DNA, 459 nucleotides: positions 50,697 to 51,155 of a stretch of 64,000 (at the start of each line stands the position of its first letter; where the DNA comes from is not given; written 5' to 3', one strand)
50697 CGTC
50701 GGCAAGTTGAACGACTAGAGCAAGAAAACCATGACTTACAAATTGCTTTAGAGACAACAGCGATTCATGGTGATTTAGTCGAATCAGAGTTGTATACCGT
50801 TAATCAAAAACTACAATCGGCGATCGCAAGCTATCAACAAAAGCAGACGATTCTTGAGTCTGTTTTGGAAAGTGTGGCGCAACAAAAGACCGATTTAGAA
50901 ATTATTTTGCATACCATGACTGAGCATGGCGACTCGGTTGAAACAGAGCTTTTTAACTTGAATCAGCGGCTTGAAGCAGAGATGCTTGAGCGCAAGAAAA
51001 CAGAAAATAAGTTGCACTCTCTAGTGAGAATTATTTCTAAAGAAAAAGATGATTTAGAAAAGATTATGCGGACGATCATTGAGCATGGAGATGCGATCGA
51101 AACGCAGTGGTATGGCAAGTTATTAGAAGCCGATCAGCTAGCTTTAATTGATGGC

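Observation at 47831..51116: Unnamed 53-residue HGD repeat shared by the adenylate cyclase (2 copies) and the diguanylate cyclase (3 copies)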

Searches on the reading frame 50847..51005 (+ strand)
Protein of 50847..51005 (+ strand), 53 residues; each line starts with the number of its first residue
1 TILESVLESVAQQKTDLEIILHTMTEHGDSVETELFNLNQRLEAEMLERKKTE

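Call 12: find_homologous_proteins(query=A1, max_evalue=0.01)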
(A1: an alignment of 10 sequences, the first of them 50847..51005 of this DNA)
Query A1 (10 sequences) (53 aa, profile of the alignment): 4 proteins with E <= 0.01 among 262 candidates.
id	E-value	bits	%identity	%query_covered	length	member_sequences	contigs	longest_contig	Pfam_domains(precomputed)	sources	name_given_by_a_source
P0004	1.4e-4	39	43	66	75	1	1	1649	-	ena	-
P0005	3.6e-4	38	41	77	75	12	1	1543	-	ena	-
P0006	3.7e-4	38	39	77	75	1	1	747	-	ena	-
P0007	8.3e-4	37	37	77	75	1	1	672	-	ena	-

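Call 24: search_protein_representatives(alignment_id=A1)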
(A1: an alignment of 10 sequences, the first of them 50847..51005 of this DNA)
Query: 10 sequences, 53 profile positions. Proteins with E-value up to 0.001 (for the whole library): 315; up to 1e-10: 114; up to 1e-30: 11. The best 150 are listed.
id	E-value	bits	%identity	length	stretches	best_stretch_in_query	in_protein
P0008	2.9e-53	193.3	-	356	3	2-53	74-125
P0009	1.9e-50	184.2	-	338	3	2-53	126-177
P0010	8.4e-38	143.7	-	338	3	1-50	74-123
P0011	3.0e-35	135.5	-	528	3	2-52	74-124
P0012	1.8e-33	129.8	-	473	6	2-39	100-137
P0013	2.1e-33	129.7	-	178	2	1-53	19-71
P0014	1.7e-32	126.7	-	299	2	2-53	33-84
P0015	4.0e-32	125.6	-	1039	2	2-52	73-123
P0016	4.8e-32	125.3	-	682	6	2-52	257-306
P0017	2.3e-31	123.1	-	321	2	1-53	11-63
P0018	2.4e-31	123.1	-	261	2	2-52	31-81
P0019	3.7e-29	116.1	-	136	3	1-48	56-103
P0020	1.8e-28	113.9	-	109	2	1-53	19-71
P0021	9.2e-28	111.6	-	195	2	2-46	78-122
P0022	1.5e-27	110.9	-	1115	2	2-49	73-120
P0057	4.1e-20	87.1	-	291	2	3-50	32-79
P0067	2.1e-18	81.6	-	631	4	2-38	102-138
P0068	2.3e-18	81.5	-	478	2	3-52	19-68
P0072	6.2e-18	80.1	-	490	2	8-53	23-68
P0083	9.4e-16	73.1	-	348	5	2-37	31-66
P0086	2.3e-15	71.9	-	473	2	7-51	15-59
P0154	3.5e-09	52.1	-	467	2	2-53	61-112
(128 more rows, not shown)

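Call 29: search_protein_families(library=pfam, alignment_id=A2, max_evalue=0.00001)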
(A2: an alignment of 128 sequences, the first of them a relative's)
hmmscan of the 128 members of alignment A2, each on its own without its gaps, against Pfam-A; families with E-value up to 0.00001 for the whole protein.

A. member 1, P0008 (356 aa): 1 family
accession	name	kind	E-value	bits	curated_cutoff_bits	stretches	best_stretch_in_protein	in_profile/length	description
PF00990.26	GGDEF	-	8.5e-54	182.1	23.8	1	171-331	1-160/161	Diguanylate cyclase, GGDEF domain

B. families by the number of members that match (of 128 scanned): 24 families
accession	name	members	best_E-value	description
PF00990.26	GGDEF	58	2e-55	Diguanylate cyclase, GGDEF domain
PF13426.13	PAS_9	39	5.7e-39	PAS domain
PF00989.32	PAS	39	5.4e-30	PAS fold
PF08448.16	PAS_4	25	4.4e-26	PAS fold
PF02518.31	HATPase_c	22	2e-32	Histidine kinase-, DNA gyrase B-, and HSP90-like ATPase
PF00512.31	HisKA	22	1.9e-22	His Kinase A (phospho-acceptor) domain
PF13188.13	PAS_8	21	7.3e-20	PAS domain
PF00072.30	Response_reg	14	8.2e-59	Response regulator receiver domain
PF00211.25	Guanylate_cyc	12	2.1e-69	Adenylate and Guanylate cyclase catalytic domain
PF08447.18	PAS_3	12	3.3e-25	PAS fold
PF01590.32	GAF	3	1e-18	GAF domain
PF19788.4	DUF6272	3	1.3e-07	Family of unknown function (DUF6272)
PF00563.25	EAL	2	2.1e-75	EAL domain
PF14516.12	AAA_35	1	5.5e-31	AAA-like domain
PF13614.12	AAA_31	1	1.1e-13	AAA domain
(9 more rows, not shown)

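Call 31: search_protein_families(library=ncbifam, proteins=[P0011, P0068, P0086, P0154, P0072, P0012, P0016, P0083, P0067], max_evalue=0.00001)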
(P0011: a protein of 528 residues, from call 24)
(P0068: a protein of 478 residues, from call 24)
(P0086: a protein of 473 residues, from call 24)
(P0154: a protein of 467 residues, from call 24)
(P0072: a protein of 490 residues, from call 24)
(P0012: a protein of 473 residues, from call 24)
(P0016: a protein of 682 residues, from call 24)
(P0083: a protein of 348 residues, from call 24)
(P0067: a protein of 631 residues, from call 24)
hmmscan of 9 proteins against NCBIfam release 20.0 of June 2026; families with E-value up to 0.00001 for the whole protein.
P0011 (528 aa): 23 families
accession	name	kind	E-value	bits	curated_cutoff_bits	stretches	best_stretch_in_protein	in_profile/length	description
NF052618.1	slr1658_cyano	equivalog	5.4e-66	221.8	200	1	342-527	2-190/191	slr1658 family protein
NF047703.1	slr1658_superfam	superfamily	1.1e-61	207.6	100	1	351-525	6-184/185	slr1658 superfamily regulator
TIGR00254.1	GGDEF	domain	1.9e-48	164.4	37.4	1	161-327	2-166/168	diguanylate cyclase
NF038266.1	diguan_SiaD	equivalog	2.6e-43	148.2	290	1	74-325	4-252/252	biofilm regulation diguanylate cyclase SiaD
NF007135.0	PRK09581.1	equivalog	3.1e-41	141.6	474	1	159-327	287-454/457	PleD family two-component system response regulator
NF007380.0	PRK09894.1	equivalog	1.5e-38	132.8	256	1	150-328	115-287/296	diguanylate cyclase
NF047654.1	DiguCycDgcRLepto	equivalog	9.6e-35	119.9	500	1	163-325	132-293/295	diguanylate cyclase DgcR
NF007423.1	PRK09966.1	equivalog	9.8e-33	113.6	325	1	116-318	187-390/390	diguanylate cyclase DgcN/YfiN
NF041606.1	dguan_cyc_DgcA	equivalog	4.9e-30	104.6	370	1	182-328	196-339/340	diguanylate cyclase DgcA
NF011955.1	PRK15426.1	equivalog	4.1e-29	101.2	408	1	159-328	393-561/564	cellulose biosynthesis regulator diguanylate cyclase DgcQ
NF007298.0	PRK09776.1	equivalog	5e-28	97.5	1135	1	163-338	683-855/1111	diguanylate cyclase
NF045675.1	PhdiestaseDibA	equivalog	2.4e-27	95.6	980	1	132-324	169-360/623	phosphodiesterase DibA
NF047872.1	GGDEF_GdpS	equivalog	1.4e-26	93.6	400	1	164-326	187-348/355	GGDEF domain-containing protein GdpS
NF051473.1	DigCycDgcsShew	equivalog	3.1e-26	92.4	400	1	158-324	129-287/291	diguanylate cyclase DgcS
NF007599.0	PRK10245.1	equivalog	1.5e-23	82.9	402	1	164-325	210-367/371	diguanylate cyclase AdrA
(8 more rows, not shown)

P0068 (478 aa): 23 families
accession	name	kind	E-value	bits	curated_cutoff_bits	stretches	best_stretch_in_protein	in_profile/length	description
NF052618.1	slr1658_cyano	equivalog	1.4e-65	220.5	200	1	293-477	2-190/191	slr1658 family protein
NF047703.1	slr1658_superfam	superfamily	6.1e-60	201.8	100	1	294-474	1-183/185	slr1658 superfamily regulator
TIGR00254.1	GGDEF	domain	4.2e-50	169.7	37.4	1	112-278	2-165/168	diguanylate cyclase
NF007135.0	PRK09581.1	equivalog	6.5e-45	153.8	474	1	115-280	292-455/457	PleD family two-component system response regulator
NF038266.1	diguan_SiaD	equivalog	3.4e-39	134.7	290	1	91-277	70-252/252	biofilm regulation diguanylate cyclase SiaD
NF007380.0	PRK09894.1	equivalog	8.5e-36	123.8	256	1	103-279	117-286/296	diguanylate cyclase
NF041606.1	dguan_cyc_DgcA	equivalog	5.7e-35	120.8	370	1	115-277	178-336/340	diguanylate cyclase DgcA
NF047654.1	DiguCycDgcRLepto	equivalog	2.5e-34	118.6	500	1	115-279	133-295/295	diguanylate cyclase DgcR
NF007599.0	PRK10245.1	equivalog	3e-31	108.2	402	1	105-277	200-367/371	diguanylate cyclase AdrA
NF051473.1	DigCycDgcsShew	equivalog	5.3e-31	108.1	400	1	71-276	94-287/291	diguanylate cyclase DgcS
NF047872.1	GGDEF_GdpS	equivalog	2.3e-30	106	400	1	112-278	184-348/355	GGDEF domain-containing protein GdpS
NF007423.1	PRK09966.1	equivalog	3.3e-28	98.7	325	1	98-270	222-390/390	diguanylate cyclase DgcN/YfiN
NF007298.0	PRK09776.1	equivalog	2.3e-25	88.7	1135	1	116-294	685-856/1111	diguanylate cyclase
NF011955.1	PRK15426.1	equivalog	5e-23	81.1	408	1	115-280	398-561/564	cellulose biosynthesis regulator diguanylate cyclase DgcQ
NF045675.1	PhdiestaseDibA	equivalog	1.3e-21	76.6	980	1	56-276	147-360/623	phosphodiesterase DibA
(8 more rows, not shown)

P0086 (473 aa): 23 families
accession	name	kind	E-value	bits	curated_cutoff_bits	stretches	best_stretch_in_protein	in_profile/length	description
NF052618.1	slr1658_cyano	equivalog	8.9e-68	227.6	200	1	285-469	3-187/191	slr1658 family protein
NF047703.1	slr1658_superfam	superfamily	1.3e-60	204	100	1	286-467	2-181/185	slr1658 superfamily regulator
TIGR00254.1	GGDEF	domain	2.1e-50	170.7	37.4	1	104-268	2-164/168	diguanylate cyclase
NF007135.0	PRK09581.1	equivalog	5.3e-42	144.2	474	1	97-268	282-452/457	PleD family two-component system response regulator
NF038266.1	diguan_SiaD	equivalog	6e-42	143.8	290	1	82-267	69-251/252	biofilm regulation diguanylate cyclase SiaD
NF007380.0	PRK09894.1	equivalog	1.5e-39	136.1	256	1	69-275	95-291/296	diguanylate cyclase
NF047654.1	DiguCycDgcRLepto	equivalog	5.6e-36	124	500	1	104-268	130-293/295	diguanylate cyclase DgcR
NF041606.1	dguan_cyc_DgcA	equivalog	1.6e-35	122.7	370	1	14-268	88-336/340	diguanylate cyclase DgcA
NF051473.1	DigCycDgcsShew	equivalog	1.1e-33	116.9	400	1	99-268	127-288/291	diguanylate cyclase DgcS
NF007423.1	PRK09966.1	equivalog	1.9e-32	112.6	325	1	67-261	203-390/390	diguanylate cyclase DgcN/YfiN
NF047872.1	GGDEF_GdpS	equivalog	4.9e-30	104.9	400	1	101-268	181-347/355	GGDEF domain-containing protein GdpS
NF007298.0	PRK09776.1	equivalog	1e-25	89.8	1135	1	105-305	682-878/1111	diguanylate cyclase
NF011955.1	PRK15426.1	equivalog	1.3e-25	89.6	408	1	100-270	391-560/564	cellulose biosynthesis regulator diguanylate cyclase DgcQ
NF007599.0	PRK10245.1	equivalog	2.6e-25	88.7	402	1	94-267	197-366/371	diguanylate cyclase AdrA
NF045675.1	PhdiestaseDibA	equivalog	3.6e-25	88.4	980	1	98-307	194-397/623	phosphodiesterase DibA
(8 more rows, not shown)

P0154 (467 aa): 22 families
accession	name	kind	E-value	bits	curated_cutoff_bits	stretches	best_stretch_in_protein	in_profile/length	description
NF052618.1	slr1658_cyano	equivalog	1.1e-61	207.8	200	1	293-467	11-191/191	slr1658 family protein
NF047703.1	slr1658_superfam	superfamily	2.7e-56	189.9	100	1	295-464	9-184/185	slr1658 superfamily regulator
TIGR00254.1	GGDEF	domain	9.2e-48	162.1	37.4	1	102-265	2-163/168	diguanylate cyclase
NF038266.1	diguan_SiaD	equivalog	2.8e-41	141.6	290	1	81-265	70-251/252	biofilm regulation diguanylate cyclase SiaD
NF041606.1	dguan_cyc_DgcA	equivalog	3e-39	134.9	370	1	105-264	178-334/340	diguanylate cyclase DgcA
NF007135.0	PRK09581.1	equivalog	1.2e-37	129.8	474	1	103-266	290-452/457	PleD family two-component system response regulator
NF007380.0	PRK09894.1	equivalog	3e-35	122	256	1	92-267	117-285/296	diguanylate cyclase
NF051473.1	DigCycDgcsShew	equivalog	3.7e-35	121.7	400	1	97-266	127-288/291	diguanylate cyclase DgcS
NF007423.1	PRK09966.1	equivalog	1.7e-34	119.4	325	1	49-259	186-390/390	diguanylate cyclase DgcN/YfiN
NF047654.1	DiguCycDgcRLepto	equivalog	3.7e-32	111.4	500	1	102-264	130-291/295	diguanylate cyclase DgcR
NF007599.0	PRK10245.1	equivalog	8.4e-30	103.5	402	1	91-265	196-366/371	diguanylate cyclase AdrA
NF011955.1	PRK15426.1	equivalog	3.1e-29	101.6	408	1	105-268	398-560/564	cellulose biosynthesis regulator diguanylate cyclase DgcQ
NF045675.1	PhdiestaseDibA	equivalog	1.1e-26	93.3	980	1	98-265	196-360/623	phosphodiesterase DibA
NF007298.0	PRK09776.1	equivalog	1.3e-25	89.5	1135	1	107-264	686-840/1111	diguanylate cyclase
NF047872.1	GGDEF_GdpS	equivalog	1.4e-25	90.3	400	1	94-264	179-345/355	GGDEF domain-containing protein GdpS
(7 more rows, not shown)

P0072 (490 aa): 22 families
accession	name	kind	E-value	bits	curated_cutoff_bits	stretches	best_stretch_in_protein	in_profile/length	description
NF052618.1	slr1658_cyano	equivalog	2.2e-51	174.2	200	1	313-481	15-189/191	slr1658 family protein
NF047703.1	slr1658_superfam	superfamily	3.8e-49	166.6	100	1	312-480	11-184/185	slr1658 superfamily regulator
TIGR00254.1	GGDEF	domain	2.3e-42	144.5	37.4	1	111-278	2-165/168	diguanylate cyclase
NF038266.1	diguan_SiaD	equivalog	1.1e-35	123.3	290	1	108-277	88-252/252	biofilm regulation diguanylate cyclase SiaD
NF007135.0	PRK09581.1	equivalog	1.3e-35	123.1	474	1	112-279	290-454/457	PleD family two-component system response regulator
NF007380.0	PRK09894.1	equivalog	1.3e-33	116.7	256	1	109-278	124-285/296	diguanylate cyclase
NF007423.1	PRK09966.1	equivalog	2.7e-30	105.5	325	1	105-270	230-390/390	diguanylate cyclase DgcN/YfiN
NF047654.1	DiguCycDgcRLepto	equivalog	6.4e-30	104.1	500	1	111-277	130-293/295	diguanylate cyclase DgcR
NF051473.1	DigCycDgcsShew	equivalog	7.7e-28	97.7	400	1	106-276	127-287/291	diguanylate cyclase DgcS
NF011955.1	PRK15426.1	equivalog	9.6e-28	96.6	408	1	115-278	399-559/564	cellulose biosynthesis regulator diguanylate cyclase DgcQ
NF047872.1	GGDEF_GdpS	equivalog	2.4e-27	96.1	400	1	104-278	180-348/355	GGDEF domain-containing protein GdpS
NF041606.1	dguan_cyc_DgcA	equivalog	8.7e-27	93.9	370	1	116-278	180-337/340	diguanylate cyclase DgcA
NF007599.0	PRK10245.1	equivalog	3.5e-23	81.7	402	1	109-278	205-368/371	diguanylate cyclase AdrA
NF007298.0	PRK09776.1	equivalog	6.1e-23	80.7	1135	1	115-278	685-843/1111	diguanylate cyclase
NF045675.1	PhdiestaseDibA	equivalog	6.2e-23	81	980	1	109-276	198-360/623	phosphodiesterase DibA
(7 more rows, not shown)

P0012 (473 aa): 0 families

P0016 (682 aa): 21 families
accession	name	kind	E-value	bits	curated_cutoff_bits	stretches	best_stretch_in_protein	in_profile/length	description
TIGR00254.1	GGDEF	domain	4.3e-52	176.2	37.4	1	512-679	1-165/168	diguanylate cyclase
NF007135.0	PRK09581.1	equivalog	3.1e-45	154.8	474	1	498-681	274-455/457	PleD family two-component system response regulator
NF038266.1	diguan_SiaD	equivalog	7.1e-45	153.4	290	1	489-678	60-252/252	biofilm regulation diguanylate cyclase SiaD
NF007380.0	PRK09894.1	equivalog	2.7e-40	138.6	256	1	495-679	107-285/296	diguanylate cyclase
NF047654.1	DiguCycDgcRLepto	equivalog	1e-38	132.9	500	1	508-680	125-295/295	diguanylate cyclase DgcR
NF007423.1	PRK09966.1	equivalog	1.3e-36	126.4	325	1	457-671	185-390/390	diguanylate cyclase DgcN/YfiN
NF041606.1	dguan_cyc_DgcA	equivalog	1.2e-35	123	370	1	503-679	165-337/340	diguanylate cyclase DgcA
NF053781.1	cdiGMPphdstlr2612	equivalog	5.4e-32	110.4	1600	2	509-677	833-998/1268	Tlr1612 family c-di-GMP phosphodiesterase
NF011955.1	PRK15426.1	equivalog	7e-31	107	408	1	507-680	389-560/564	cellulose biosynthesis regulator diguanylate cyclase DgcQ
NF045675.1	PhdiestaseDibA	equivalog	3.9e-30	104.8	980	1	503-676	190-359/623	phosphodiesterase DibA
NF007298.0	PRK09776.1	equivalog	7.2e-28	97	1135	1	507-678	675-842/1111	diguanylate cyclase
NF051473.1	DigCycDgcsShew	equivalog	1.8e-27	96.5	400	1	506-677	123-287/291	diguanylate cyclase DgcS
NF007599.0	PRK10245.1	equivalog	1.9e-27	95.7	402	1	505-678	199-367/371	diguanylate cyclase AdrA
NF040885.1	diguan_DgcJ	equivalog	2.6e-25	89.2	500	1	508-676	333-491/493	diguanylate cyclase DgcJ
NF007474.0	PRK10060.1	equivalog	7.1e-25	87.3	782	1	507-677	228-391/663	cyclic di-GMP phosphodiesterase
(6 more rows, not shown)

P0083 (348 aa): 1 family
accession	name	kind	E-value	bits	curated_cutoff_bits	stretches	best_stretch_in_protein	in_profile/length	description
TIGR03903.1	TOMM_kin_cyc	equivalog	1.5e-10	39.6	705.75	1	224-348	313-430/1267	TOMM system kinase/cyclase fusion protein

P0067 (631 aa): 4 families
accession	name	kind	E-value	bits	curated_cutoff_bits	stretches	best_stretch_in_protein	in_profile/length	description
NF053781.1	cdiGMPphdstlr2612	equivalog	5.4e-23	80.6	1600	1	196-353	10-166/1268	Tlr1612 family c-di-GMP phosphodiesterase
NF046044.1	PnpS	equivalog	1.4e-07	30.9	400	1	174-332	28-174/390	two-component system histidine kinase PnpS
TIGR00229.1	sensory_box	domain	7e-07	29.4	22.9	1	197-327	1-125/126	PAS domain S-box protein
NF047874.1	MASE3_PAS_HK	subfamily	7.2e-07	28.4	560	1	181-340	245-397/655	MASE3 domain-containing sensor histidine kinase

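Call 41: find_encoding_contigs(protein=P0010, flank=6000, max_places=4)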
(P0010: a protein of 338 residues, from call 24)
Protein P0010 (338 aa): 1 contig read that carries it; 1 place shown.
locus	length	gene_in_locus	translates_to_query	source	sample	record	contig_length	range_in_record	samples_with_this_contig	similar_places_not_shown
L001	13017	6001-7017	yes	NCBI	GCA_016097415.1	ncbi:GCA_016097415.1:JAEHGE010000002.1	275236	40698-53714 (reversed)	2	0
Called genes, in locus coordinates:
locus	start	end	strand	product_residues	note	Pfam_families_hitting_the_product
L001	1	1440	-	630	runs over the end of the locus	PF00005:ABC_tran, PF00006:ATP-synt_ab (faint), PF03193:RsgA_GTPase (faint), PF13175:AAA_15 (faint), PF13191:AAA_16 (faint), PF12848:ABC_tran_Xtn, PF00005:ABC_tran, PF16326:ABC_tran_CTD, +8 more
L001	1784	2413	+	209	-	-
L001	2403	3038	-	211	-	PF01983:CofC (weak), PF12804:NTP_transf_3 (faint), PF09837:DUF2064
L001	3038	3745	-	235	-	PF00535:Glycos_transf_2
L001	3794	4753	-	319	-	PF04055:Radical_SAM, PF12345:DUF3641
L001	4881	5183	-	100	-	PF01740:STAS, PF13466:STAS_2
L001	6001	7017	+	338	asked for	PF00990:GGDEF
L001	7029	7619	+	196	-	PF19788:DUF6272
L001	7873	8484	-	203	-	PF24764:rva_4 (weak), PF00665:rve, PF13683:rve_3, PF13333:rve_2 (weak)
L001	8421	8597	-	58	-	PF13276:HTH_21 (weak)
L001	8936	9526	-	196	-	PF00665:rve, PF13683:rve_3, PF13333:rve_2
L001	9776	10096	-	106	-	PF01527:HTH_Tnp_1, PF13542:HTH_Tnp_ISL3 (weak)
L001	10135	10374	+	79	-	-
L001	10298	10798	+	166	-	PF01616:Orbi_NS3 (weak), PF01527:HTH_Tnp_1 (weak)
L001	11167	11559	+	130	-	PF00665:rve, PF13683:rve_3 (weak), PF13333:rve_2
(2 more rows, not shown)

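Call 42: find_encoding_contigs(protein=P0083, flank=6000, max_places=3)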
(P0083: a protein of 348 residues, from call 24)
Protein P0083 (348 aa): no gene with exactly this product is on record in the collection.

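Call 43: find_encoding_contigs(protein=P0022, flank=6000, max_places=3)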
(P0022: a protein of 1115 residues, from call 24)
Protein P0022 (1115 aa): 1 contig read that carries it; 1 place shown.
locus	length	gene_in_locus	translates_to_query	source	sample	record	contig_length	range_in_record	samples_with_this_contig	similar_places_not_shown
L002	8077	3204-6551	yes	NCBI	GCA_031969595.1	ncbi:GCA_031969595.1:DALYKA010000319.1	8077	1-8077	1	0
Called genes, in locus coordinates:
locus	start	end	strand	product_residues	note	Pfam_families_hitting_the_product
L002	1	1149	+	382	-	?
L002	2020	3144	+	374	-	PF12323:HTH_OrfB_IS605, PF01385:OrfB_IS605, PF07282:Cas12f1-like_TNB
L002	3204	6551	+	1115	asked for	PF00989:PAS, PF08448:PAS_4 (weak), PF13426:PAS_9, PF08447:PAS_3, PF01590:GAF, PF00512:HisKA, PF02518:HATPase_c, PF00072:Response_reg, +1 more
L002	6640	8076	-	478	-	?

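Call 44: find_encoding_contigs(protein=P0057, flank=6000, max_places=3)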
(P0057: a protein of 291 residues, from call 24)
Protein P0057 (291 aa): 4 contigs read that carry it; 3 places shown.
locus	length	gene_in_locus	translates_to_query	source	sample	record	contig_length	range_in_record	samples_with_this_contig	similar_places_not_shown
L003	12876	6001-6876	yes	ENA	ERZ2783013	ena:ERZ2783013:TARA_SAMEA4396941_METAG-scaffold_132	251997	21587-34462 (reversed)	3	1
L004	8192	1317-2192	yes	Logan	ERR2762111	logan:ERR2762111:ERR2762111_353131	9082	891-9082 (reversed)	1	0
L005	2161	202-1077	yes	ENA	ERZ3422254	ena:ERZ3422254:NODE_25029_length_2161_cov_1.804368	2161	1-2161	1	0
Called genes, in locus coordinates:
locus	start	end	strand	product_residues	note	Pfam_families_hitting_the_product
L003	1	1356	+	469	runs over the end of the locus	PF07690:MFS_1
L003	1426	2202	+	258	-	PF00005:ABC_tran, PF13304:AAA_21 (faint), PF12399:BCA_ABC_TP_C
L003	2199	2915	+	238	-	PF00005:ABC_tran, PF02463:SMC_N (faint), PF13304:AAA_21 (faint)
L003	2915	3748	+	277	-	PF02653:BPD_transp_2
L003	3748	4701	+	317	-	PF02653:BPD_transp_2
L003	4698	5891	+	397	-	PF13433:Peripla_BP_5, PF13458:Peripla_BP_6, PF01094:ANF_receptor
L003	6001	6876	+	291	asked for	PF00990:GGDEF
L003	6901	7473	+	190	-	-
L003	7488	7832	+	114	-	-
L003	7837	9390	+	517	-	PF07228:SpoIIE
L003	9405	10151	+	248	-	PF00497:SBP_bac_3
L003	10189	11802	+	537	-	PF01590:GAF, PF13185:GAF_2, PF13492:GAF_3 (weak), PF00158:Sigma54_activat, PF14532:Sigma54_activ_2, PF25601:AAA_lid_14, PF02954:HTH_8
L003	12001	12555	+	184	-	PF02566:OsmC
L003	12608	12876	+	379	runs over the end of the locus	PF02771:Acyl-CoA_dh_N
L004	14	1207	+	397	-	PF13433:Peripla_BP_5, PF13458:Peripla_BP_6, PF01094:ANF_receptor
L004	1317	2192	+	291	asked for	PF00990:GGDEF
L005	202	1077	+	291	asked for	PF00990:GGDEF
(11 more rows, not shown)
